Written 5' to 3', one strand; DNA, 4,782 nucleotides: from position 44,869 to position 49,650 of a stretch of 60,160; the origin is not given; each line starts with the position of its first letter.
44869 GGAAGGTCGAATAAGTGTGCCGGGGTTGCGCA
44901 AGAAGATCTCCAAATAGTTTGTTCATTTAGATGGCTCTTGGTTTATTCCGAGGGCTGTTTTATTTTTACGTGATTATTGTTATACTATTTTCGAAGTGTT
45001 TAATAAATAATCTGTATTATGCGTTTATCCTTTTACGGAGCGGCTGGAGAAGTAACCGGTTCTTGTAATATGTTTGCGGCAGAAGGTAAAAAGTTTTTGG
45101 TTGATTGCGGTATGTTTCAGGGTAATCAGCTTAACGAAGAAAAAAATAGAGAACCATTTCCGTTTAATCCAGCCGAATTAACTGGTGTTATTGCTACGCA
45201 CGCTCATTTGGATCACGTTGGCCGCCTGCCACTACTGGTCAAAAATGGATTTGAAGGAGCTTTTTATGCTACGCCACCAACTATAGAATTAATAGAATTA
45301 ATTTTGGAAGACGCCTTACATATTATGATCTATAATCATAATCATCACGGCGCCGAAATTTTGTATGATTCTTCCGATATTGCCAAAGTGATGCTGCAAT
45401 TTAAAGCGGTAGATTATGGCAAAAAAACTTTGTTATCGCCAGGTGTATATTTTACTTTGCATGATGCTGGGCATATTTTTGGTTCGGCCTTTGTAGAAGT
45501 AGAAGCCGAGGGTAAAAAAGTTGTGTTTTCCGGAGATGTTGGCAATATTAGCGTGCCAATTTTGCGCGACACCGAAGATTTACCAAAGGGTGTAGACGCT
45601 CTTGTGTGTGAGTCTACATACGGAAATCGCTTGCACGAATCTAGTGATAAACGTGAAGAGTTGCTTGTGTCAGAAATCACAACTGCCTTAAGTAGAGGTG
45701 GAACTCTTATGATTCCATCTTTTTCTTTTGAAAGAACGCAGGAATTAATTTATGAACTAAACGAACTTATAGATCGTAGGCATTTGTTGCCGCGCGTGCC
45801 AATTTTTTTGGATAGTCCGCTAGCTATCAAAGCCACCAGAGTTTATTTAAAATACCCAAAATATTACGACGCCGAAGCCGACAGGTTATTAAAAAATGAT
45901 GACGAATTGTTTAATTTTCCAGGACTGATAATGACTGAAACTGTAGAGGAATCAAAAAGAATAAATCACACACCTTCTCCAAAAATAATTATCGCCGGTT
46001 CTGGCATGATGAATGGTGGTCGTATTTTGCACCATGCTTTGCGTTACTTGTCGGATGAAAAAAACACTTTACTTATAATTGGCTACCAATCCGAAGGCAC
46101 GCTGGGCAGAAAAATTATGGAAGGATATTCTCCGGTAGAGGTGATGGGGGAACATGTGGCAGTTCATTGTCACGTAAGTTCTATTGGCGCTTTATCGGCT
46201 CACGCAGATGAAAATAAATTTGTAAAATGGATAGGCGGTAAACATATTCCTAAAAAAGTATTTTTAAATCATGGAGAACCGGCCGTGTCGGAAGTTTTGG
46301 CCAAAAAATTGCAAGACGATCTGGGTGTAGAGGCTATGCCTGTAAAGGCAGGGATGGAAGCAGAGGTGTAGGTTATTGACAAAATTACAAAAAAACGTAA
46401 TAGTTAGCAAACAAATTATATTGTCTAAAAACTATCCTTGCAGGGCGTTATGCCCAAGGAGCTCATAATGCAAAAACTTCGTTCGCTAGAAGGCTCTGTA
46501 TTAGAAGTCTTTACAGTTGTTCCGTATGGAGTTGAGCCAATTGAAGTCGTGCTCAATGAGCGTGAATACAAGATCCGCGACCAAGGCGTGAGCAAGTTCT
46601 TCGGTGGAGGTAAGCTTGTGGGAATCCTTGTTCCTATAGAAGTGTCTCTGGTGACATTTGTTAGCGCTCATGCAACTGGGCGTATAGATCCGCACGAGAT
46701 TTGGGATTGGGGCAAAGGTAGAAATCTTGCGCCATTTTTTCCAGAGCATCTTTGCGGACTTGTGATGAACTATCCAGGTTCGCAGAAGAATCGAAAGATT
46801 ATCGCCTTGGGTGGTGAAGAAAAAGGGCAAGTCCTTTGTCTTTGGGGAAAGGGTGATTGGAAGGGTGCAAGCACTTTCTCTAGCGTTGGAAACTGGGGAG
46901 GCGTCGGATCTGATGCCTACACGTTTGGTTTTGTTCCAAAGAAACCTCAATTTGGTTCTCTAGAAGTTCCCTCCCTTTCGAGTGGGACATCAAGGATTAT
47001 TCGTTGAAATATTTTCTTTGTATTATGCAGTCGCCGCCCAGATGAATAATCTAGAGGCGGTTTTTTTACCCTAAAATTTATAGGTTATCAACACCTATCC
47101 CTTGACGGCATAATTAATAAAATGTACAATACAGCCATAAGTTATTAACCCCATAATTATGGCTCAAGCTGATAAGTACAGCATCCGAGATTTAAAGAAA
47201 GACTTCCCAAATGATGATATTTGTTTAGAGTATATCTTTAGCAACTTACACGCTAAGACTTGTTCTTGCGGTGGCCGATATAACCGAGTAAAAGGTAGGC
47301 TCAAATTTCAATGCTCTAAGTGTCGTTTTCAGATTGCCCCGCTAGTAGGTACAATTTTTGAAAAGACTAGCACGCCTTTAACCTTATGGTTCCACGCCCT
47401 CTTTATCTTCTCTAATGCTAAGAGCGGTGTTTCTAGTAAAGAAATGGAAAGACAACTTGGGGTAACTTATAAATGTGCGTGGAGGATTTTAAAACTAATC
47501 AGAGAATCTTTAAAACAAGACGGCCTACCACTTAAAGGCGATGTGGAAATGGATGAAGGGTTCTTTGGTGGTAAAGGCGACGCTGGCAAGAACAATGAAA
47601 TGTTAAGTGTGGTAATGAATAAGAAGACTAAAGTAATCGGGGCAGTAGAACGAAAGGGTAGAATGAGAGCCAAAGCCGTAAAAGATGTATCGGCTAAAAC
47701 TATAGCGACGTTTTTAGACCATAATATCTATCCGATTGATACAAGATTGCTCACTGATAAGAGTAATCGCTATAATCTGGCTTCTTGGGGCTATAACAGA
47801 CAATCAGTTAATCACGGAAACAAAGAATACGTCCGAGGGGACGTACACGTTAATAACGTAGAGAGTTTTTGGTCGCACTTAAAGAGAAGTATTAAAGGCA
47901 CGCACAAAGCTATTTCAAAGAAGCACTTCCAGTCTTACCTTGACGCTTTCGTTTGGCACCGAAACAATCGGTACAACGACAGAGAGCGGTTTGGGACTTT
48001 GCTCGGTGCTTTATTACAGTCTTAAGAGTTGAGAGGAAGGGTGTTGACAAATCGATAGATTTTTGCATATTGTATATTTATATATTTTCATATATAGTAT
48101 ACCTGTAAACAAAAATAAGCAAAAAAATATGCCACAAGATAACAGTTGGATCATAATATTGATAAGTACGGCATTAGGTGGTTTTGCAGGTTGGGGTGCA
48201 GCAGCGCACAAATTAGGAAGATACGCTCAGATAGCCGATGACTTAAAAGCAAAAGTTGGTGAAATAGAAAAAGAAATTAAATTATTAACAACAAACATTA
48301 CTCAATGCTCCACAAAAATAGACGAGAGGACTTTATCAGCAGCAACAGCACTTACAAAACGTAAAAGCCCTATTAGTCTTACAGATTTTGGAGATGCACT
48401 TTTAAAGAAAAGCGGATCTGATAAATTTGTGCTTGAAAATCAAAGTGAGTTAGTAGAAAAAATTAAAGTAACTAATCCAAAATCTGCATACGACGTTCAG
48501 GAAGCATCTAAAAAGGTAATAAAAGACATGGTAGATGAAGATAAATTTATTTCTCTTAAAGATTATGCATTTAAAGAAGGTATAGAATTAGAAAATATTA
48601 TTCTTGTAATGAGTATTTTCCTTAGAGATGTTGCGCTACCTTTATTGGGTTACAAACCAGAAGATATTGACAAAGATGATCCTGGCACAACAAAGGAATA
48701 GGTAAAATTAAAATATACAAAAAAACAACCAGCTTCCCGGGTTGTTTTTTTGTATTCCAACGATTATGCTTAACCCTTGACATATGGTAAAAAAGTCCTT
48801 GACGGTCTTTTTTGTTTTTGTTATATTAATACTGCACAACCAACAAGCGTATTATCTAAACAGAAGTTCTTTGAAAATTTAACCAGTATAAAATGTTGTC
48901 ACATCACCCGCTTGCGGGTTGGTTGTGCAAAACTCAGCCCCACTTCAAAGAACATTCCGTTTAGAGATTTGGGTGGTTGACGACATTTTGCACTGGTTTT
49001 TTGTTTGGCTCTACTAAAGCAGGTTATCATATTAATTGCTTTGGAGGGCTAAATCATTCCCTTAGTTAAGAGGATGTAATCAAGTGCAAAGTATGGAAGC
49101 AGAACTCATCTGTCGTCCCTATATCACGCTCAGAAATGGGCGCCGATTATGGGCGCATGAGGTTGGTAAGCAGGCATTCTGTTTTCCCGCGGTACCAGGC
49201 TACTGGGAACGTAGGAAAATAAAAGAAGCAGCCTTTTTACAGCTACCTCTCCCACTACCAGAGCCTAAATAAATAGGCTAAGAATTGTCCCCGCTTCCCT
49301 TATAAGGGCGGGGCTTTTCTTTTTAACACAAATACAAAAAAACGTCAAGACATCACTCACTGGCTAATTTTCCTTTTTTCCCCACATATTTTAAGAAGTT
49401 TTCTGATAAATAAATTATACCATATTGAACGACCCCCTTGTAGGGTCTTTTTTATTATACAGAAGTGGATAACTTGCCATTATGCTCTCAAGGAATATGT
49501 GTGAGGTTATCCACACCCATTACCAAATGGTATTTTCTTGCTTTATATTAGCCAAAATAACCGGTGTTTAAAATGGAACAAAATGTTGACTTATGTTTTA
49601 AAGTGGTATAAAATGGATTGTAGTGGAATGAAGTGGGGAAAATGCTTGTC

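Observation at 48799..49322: About 170-nt leader with three mutually exclusive long-range helices and a terminator-like end, ahead of a 62-aa GC-rich ORF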

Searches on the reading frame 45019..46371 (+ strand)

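Call 9: search_protein_families(library=pfam, proteins=[window:45019-46371:+], max_evalue=0.1)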
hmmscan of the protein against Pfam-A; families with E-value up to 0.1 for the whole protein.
window:45019-46371:+ (450 aa): 5 families
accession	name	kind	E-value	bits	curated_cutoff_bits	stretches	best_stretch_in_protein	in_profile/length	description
PF10996.14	Beta-Casp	-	4.3e-41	140.7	27.7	1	240-366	1-120/120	Beta-Casp domain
PF00753.33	Lactamase_B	-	7.2e-13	49.3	22.7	1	11-178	3-154/196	Metallo-beta-lactamase superfamily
PF07521.17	RMMBL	-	2.7e-10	40.5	21.6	1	380-439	2-60/63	Zn-dependent metallo-hydrolase RNA specificity domain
PF12706.13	Lactamase_B_2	-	5e-09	36.5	27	1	26-201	3-166/200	Beta-lactamase superfamily domain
PF16661.11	Lactamase_B_6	-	9.9e-09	35.3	27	1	22-174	5-162/193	Metallo-beta-lactamase superfamily domain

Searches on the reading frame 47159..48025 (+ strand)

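Call 9: search_protein_families(library=pfam, proteins=[window:47159-48025:+], max_evalue=0.1)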
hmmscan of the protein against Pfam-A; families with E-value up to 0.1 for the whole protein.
window:47159-48025:+ (288 aa): 4 families
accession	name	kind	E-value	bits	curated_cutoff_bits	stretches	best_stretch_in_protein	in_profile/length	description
PF12762.13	DDE_Tnp_IS1595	-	2.1e-32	112.7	27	1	125-269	2-153/153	ISXO2-like transposase domain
PF08279.18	HTH_11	-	0.029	14.7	25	0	79-118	4-43/55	HTH domain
PF13358.12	DDE_3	-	0.05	13.9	28.6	0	231-256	119-144/146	DDE superfamily endonuclease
PF13610.12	DDE_Tnp_IS240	-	0.06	13.9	27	1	181-265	47-130/139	DDE domain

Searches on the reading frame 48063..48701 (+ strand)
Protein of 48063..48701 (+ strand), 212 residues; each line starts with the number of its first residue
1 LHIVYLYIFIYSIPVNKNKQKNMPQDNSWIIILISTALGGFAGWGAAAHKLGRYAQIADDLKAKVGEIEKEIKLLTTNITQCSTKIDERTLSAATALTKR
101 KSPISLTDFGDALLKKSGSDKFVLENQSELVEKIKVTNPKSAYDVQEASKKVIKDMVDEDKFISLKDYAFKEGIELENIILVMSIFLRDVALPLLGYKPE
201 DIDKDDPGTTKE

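Call 9: search_protein_families(library=pfam, proteins=[window:48063-48701:+], max_evalue=0.1)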
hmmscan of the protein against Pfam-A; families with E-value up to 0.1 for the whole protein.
window:48063-48701:+ (212 aa): 2 families
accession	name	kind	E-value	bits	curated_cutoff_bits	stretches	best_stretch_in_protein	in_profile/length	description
PF16888.10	YwqH-like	-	0.017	15.8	33.7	1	52-88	77-113/123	YwqH-like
PF19111.5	DUF5798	-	0.02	15.5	27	1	43-88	2-47/89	Family of unknown function (DUF5798)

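Call 74: search_protein_families(library=pfam, proteins=[window:48126-48701:+], max_evalue=0.01)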
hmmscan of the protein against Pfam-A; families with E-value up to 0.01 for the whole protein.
window:48126-48701:+ (191 aa): 0 families

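Call 101: search_protein_families(library=padloc, proteins=[window:48126-48701:+], max_evalue=0.01)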
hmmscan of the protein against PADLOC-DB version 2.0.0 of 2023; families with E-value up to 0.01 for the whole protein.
window:48126-48701:+ (191 aa): 0 families

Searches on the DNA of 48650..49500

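Call 4: search_rna_families(source=window, start=48650, end=49500, threshold=evalue, max_evalue=10, show_alignments=3)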
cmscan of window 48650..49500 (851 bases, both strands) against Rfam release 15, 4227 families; matches with E-value up to 10: 28.
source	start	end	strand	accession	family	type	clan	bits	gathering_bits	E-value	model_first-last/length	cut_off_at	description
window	48715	48781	-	RF02432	SpF25_sRNA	Gene; sRNA;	-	26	48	0.076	1-102/102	no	Streptococcus sRNA SpF25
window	48666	48752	+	RF02495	ohsC_RNA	Gene; antitoxin;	-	24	50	0.4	1-77/77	no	Oppression of Hydrophobic ORF by sRNA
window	48651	48757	+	RF01606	plasmodium_snoR31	Gene; snRNA; snoRNA; HACA-box;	-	22.2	60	2.3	1-145/145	no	small nucleolar RNA snoR31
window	48660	48747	+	RF01197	snR39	Gene; snRNA; snoRNA; CD-box;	CL00054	20.5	40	0.71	1-95/95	no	Small nucleolar RNA snR39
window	49240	49323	-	RF00516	ylbH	Cis-reg; leader;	-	20.4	50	0.068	1-122/122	no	ylbH leader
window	49250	49321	+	RF02837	anti-hemB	Gene; sRNA;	-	19.7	49.5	0.053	1-81/81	no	Burkholderia RNA 7 (anti-hemB)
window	48830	48892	-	RF01604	plasmodium_snoR28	Gene; snRNA; snoRNA; CD-box;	-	19.6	63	4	1-78/78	no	small nucleolar RNA snoR28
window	48693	48753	+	RF02074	STnc240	Gene; sRNA;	-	19.5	55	4.8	1-77/77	no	Enterobacterial sRNA STnc240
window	49284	49396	-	RF02705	B_rapa_snoR775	Gene; snRNA; snoRNA; HACA-box;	-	19.2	64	5.7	1-127/127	no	Brassica rapa small nucleolar RNA 775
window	48719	48789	-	RF02083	OrzO-P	Gene; antitoxin;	-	19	60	2.6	1-76/76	no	OrzO-P RNA antitoxin family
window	48693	48778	+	RF04128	MIR8562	Gene; miRNA;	-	18.8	211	0.69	70-173/242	no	MIR8562 microRNA precursor family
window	48884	48995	-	RF04165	mir-2483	Gene; miRNA;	-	18.6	75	1.4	1-80/80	no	mir-2483 microRNA precursor family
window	48717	48779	-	RF02074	STnc240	Gene; sRNA;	-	18.4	55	8.2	1-77/77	no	Enterobacterial sRNA STnc240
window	49220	49252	-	RF03031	ssnA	Cis-reg;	-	18.3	37.3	0.066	1-48/48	no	ssnA RNA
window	48714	48878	-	RF01402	STnc150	Gene; sRNA;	-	18.3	60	0.18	1-267/267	no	STnc150 Hfq binding RNA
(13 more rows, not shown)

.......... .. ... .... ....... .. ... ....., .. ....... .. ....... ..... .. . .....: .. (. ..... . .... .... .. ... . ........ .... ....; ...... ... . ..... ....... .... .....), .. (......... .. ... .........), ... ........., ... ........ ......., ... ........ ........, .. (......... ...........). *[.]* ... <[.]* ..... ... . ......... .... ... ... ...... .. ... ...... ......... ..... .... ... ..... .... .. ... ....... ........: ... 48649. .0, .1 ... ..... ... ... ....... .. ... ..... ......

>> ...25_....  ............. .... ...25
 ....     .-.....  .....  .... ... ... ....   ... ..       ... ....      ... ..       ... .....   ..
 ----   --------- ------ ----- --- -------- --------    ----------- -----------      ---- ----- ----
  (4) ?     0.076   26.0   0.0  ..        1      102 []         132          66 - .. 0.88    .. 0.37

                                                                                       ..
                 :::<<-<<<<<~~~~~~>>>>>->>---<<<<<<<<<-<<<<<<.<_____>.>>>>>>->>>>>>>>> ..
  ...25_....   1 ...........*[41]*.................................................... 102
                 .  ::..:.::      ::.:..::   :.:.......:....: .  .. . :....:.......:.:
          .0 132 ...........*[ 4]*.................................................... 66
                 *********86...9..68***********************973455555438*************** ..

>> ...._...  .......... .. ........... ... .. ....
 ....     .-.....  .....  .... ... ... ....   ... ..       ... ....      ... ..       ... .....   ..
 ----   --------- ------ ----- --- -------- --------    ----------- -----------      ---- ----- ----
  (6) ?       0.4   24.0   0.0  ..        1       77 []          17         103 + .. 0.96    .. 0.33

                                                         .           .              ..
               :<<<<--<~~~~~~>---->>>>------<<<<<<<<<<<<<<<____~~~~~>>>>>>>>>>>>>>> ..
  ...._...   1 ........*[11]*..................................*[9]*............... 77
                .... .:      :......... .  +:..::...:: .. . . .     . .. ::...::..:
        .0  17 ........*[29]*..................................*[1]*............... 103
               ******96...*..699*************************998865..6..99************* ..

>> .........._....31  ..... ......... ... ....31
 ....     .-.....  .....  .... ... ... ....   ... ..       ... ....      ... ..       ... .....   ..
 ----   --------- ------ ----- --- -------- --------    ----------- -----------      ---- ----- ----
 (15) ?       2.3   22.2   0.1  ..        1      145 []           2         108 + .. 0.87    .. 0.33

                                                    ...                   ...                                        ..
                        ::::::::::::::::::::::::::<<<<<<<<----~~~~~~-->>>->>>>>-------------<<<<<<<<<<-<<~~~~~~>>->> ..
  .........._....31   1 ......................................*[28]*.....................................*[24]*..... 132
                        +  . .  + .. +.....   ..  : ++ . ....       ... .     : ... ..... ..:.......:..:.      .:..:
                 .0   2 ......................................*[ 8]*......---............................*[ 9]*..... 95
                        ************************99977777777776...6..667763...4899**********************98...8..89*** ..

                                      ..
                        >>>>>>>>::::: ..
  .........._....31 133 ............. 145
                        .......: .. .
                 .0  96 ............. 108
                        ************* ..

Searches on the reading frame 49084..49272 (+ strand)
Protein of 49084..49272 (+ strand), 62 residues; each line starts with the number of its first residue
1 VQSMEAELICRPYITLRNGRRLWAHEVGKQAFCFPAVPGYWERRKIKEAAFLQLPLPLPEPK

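Call 9: search_protein_families(library=pfam, proteins=[window:49084-49272:+], max_evalue=0.1)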
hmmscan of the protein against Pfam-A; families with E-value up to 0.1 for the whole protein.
window:49084-49272:+ (62 aa): 0 families

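Call 18: find_homologous_proteins(query=window:49084-49272:+, max_evalue=0.01)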
Query window:49084-49272:+ (62 aa): 1 proteins with E <= 0.01 among 1 candidates.
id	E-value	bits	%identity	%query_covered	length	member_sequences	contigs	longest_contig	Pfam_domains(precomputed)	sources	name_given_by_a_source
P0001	1.6e-5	43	60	56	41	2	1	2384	-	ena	-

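Call 33: search_protein_families(library=ncbifam, proteins=[window:49084-49269:+], max_evalue=1)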
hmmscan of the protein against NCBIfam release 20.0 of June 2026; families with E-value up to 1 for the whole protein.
window:49084-49269:+ (62 aa): 0 families

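Call 34: search_protein_families(library=phrogs, proteins=[window:49084-49269:+], max_evalue=1)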
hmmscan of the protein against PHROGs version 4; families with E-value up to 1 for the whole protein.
window:49084-49269:+ (62 aa): 1 family
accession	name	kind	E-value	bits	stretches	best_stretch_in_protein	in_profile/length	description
phrog_25940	-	unknown function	0.28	11.9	1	18-37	7-26/31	-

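Call 37: find_encoding_contigs(protein=P0001, flank=3000, max_places=4)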
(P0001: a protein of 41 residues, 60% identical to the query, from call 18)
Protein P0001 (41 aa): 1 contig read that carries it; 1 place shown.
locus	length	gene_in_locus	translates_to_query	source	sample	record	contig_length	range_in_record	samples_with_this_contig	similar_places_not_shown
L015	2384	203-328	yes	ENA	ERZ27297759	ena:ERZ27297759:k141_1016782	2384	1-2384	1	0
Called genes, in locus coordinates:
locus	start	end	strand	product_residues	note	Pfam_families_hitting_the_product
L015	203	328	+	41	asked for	-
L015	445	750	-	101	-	-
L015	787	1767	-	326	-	PF19553:DUF6076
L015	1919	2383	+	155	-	?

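Call 101: search_protein_families(library=padloc, proteins=[window:49084-49269:+], max_evalue=0.01)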
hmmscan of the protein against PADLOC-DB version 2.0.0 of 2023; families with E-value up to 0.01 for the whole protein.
window:49084-49269:+ (62 aa): 0 families
